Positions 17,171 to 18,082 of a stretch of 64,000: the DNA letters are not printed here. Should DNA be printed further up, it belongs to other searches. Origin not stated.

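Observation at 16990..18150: Two paralogous c-di-GMP-I (GEMM) riboswitch-like elements on the minus strand, ~1.07 kb apart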

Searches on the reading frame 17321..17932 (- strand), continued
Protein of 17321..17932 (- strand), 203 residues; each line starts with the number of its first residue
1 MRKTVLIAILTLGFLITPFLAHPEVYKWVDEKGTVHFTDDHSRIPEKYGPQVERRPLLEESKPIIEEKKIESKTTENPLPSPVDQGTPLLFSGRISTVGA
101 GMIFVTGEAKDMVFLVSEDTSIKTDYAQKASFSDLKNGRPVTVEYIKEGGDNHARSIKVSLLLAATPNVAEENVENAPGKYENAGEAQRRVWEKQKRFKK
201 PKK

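Call 82: fold_search(model_id=the predicted structure, library=pdb)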
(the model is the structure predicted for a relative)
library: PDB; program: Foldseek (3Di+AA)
matches with E <= 10: 1031; with E <= 0.001: 1
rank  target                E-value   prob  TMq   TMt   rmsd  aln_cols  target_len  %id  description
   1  1zeq                  8.3e-04  1.00  0.29  0.64   2.6        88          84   18  1.5 A Structure of apo-CusF residues 6-88 from Escherichia coli (released 2005-08-02)
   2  3e6z                  1.6e-03  1.00  0.29  0.70   2.6        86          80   16  1.0 A Structure of CusF-W44A-Cu(II) residues 10-88 from Escherichia coli (released 2009-07-07)
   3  2qcp                  3.4e-03  1.00  0.29  0.69   2.4        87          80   17  1.0 A Structure of CusF-Ag(I) residues 10-88 from Escherichia coli (released 2007-10-02)
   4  3mxn_B                3.4e-03  1.00  0.27  0.40  12.0       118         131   11  Crystal structure of the RMI core complex (released 2010-09-15)
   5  6kcn_A                3.6e-03  1.00  0.27  0.12   4.5        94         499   13  Crystal structure of plasmodium lysyl-tRNA synthetase in complex with a cladosporin derivative 4 (released 2020-04-08)
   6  4day_B                3.8e-03  1.00  0.27  0.47   3.8        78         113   13  Crystal structure of the RMI core complex with MM2 peptide from FANCM (released 2012-03-14)
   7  6agt_C                4.8e-03  1.00  0.26  0.11   5.0        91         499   14  Crystal structure of PfKRS complexed with chromone inhibitor (released 2019-03-13)
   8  4pg3_A                4.8e-03  1.00  0.28  0.13   4.6        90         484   17  Crystal structure of KRS complexed with inhibitor (released 2014-07-16)
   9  2vb2                  5.1e-03  1.00  0.29  0.75   2.3        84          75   17  Crystal structure of Cu(I)CusF (released 2007-12-18)
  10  8k9w_A                5.4e-03  1.00  0.28  0.13   5.5        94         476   16  Crystal structure of plasmodium LysRS complexing with ASP3026 derived LysRS inhibitor 4 (ADKI4) (released 2024-06-26)
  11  9di4_B                6.5e-03  1.00  0.23  0.33   4.9        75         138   12  RMI1-RMI2 bound to cyclic peptide L4 (released 2025-07-02)
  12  6m0t_B                6.5e-03  1.00  0.29  0.13   5.6       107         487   16  Crystal Structure of Lysyl-tRNA Synthetase from Plasmodium falciparum complexed with L-lysine and Cladosporin derivati (released 2021-04-21)
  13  8k9x_B                6.9e-03  1.00  0.25  0.12   4.9        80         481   16  Crystal structure of plasmodium LysRS complexing with ASP3026 derived LysRS inhibitor 5 (ADKI5) (released 2024-06-26)
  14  5zh3_B                7.7e-03  1.00  0.25  0.11   5.4        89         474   16  CRYSTAL STRUCTURE OF PfKRS WITH INHIBITOR CLADO-6 (released 2018-06-27)
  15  8k9x_A                8.2e-03  0.99  0.22  0.10   6.8        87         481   17  Crystal structure of plasmodium LysRS complexing with ASP3026 derived LysRS inhibitor 5 (ADKI5) (released 2024-06-26)
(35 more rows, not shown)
